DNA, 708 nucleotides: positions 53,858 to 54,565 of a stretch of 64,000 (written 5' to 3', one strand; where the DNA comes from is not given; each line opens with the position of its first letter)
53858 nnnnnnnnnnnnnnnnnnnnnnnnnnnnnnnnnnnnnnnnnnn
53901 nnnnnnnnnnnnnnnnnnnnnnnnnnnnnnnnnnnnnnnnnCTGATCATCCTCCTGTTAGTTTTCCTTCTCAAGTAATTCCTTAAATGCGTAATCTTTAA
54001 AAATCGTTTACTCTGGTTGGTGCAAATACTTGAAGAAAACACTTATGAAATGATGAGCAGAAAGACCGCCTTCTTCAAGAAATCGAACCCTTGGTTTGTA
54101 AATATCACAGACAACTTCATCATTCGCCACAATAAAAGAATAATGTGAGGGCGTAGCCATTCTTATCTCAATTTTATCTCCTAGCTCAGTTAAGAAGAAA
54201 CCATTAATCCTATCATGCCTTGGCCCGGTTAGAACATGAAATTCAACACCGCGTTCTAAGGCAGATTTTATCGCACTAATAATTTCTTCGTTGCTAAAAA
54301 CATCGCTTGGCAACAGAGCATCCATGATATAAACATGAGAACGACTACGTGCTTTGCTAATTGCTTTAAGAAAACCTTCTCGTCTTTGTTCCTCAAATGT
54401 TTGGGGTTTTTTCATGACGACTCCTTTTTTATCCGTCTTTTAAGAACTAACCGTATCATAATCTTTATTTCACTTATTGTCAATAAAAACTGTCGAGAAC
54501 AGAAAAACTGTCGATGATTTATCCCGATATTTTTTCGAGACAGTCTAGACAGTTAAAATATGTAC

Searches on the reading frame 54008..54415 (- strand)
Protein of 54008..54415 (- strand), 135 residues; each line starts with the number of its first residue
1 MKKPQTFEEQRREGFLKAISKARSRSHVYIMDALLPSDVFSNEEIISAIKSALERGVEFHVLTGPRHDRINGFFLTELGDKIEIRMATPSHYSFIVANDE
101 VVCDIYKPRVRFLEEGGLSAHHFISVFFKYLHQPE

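Call 14: search_protein_families(library=pfam, max_evalue=0.1, proteins=[window:54008-54415:-])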
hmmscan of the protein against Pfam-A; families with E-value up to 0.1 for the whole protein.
window:54008-54415:- (135 aa): 1 family
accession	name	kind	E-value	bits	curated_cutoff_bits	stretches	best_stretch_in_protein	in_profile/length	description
PF13091.12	PLDc_2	-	0.0011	19.2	27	1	17-92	3-61/132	PLD-like domain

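Call 15: search_protein_families(library=phrogs, max_evalue=0.01, proteins=[window:54008-54415:-])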
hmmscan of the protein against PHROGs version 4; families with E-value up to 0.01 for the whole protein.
window:54008-54415:- (135 aa): 0 families
